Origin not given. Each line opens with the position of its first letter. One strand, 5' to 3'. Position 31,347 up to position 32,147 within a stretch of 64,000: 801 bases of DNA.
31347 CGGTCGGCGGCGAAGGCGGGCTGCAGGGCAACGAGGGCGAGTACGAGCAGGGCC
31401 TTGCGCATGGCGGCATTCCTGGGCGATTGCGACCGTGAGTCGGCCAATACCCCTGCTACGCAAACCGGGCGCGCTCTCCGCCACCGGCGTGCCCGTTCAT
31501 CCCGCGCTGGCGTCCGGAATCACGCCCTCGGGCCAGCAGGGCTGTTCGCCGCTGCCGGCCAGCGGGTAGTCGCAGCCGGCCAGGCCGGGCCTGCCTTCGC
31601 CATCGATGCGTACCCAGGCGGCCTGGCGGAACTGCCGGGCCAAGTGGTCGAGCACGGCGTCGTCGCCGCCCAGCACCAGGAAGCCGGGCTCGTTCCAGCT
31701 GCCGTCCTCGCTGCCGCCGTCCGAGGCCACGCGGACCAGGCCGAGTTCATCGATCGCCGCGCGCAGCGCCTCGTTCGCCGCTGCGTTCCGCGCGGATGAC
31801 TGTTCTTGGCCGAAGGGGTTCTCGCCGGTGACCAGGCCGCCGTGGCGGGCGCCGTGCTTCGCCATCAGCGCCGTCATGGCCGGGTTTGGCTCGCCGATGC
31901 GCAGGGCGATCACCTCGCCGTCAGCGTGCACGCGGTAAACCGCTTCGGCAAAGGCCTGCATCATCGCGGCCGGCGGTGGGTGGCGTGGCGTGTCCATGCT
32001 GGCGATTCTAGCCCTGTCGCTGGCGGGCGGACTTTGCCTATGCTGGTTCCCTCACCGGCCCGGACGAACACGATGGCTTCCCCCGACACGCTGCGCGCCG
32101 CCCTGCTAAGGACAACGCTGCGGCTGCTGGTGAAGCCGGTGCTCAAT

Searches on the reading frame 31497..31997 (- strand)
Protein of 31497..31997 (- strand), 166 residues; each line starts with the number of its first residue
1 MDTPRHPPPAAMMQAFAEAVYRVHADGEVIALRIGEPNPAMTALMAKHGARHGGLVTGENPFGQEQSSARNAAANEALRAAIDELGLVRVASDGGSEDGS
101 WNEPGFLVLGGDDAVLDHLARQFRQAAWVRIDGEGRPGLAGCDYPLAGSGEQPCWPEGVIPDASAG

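Call 106: search_protein_families(library=pfam, proteins=[window:31497-31997:-], max_evalue=0.01)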
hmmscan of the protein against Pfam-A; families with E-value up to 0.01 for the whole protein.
window:31497-31997:- (166 aa): 1 family
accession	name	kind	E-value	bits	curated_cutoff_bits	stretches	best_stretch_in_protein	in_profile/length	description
PF11697.13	DUF3293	-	3.1e-17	63.4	25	1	56-127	1-72/73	Protein of unknown function (DUF3293)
